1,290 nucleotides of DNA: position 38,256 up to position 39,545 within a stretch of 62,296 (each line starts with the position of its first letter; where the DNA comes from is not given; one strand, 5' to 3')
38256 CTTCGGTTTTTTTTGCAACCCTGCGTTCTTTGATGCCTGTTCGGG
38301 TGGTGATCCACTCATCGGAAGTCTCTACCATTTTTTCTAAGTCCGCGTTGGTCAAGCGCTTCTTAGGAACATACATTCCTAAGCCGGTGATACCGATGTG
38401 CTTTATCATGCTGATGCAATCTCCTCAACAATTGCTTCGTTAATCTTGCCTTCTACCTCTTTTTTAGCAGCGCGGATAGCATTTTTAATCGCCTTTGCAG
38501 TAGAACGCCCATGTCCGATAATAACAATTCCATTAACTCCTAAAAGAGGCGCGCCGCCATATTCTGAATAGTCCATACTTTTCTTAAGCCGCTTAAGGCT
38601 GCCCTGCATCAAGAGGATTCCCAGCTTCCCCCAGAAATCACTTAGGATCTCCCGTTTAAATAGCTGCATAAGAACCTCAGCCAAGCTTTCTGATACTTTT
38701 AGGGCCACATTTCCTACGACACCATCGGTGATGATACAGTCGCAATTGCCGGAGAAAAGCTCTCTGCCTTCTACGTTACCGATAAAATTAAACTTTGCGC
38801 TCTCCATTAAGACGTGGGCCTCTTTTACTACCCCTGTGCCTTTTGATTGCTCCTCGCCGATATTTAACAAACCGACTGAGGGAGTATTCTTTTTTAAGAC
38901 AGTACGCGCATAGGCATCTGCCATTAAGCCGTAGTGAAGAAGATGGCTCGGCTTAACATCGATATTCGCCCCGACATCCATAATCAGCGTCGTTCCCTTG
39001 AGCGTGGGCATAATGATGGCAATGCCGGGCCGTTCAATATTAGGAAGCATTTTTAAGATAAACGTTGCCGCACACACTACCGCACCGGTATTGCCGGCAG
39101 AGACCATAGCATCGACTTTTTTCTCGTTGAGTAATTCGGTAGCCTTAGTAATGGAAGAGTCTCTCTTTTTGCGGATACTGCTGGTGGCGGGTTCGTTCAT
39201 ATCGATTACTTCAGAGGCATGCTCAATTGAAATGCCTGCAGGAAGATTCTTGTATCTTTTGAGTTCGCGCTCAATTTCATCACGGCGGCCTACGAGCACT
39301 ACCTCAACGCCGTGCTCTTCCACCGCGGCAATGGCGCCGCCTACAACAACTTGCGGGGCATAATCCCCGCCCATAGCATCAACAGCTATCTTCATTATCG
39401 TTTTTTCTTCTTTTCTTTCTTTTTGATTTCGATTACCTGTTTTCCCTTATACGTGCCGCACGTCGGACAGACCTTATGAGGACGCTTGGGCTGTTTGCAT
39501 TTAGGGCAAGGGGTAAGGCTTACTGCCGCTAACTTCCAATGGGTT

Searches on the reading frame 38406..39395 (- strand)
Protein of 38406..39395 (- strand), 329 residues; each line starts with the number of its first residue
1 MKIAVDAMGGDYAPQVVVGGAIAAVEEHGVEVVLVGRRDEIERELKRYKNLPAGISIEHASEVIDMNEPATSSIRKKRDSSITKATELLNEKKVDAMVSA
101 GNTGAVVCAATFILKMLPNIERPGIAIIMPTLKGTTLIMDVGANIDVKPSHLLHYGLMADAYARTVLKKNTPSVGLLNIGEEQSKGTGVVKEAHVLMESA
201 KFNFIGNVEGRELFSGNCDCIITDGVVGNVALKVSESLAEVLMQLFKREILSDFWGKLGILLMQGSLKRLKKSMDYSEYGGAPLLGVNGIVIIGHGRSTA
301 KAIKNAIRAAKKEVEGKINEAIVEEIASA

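Call 62: search_protein_families(library=pfam, proteins=[window:38406-39395:-], max_evalue=0.00001)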
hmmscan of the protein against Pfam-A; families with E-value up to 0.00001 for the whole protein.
window:38406-39395:- (329 aa): 1 family
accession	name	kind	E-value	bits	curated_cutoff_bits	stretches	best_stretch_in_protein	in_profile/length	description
PF02504.20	FA_synthesis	-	9.1e-106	354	29.1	1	1-317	1-320/324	Fatty acid synthesis protein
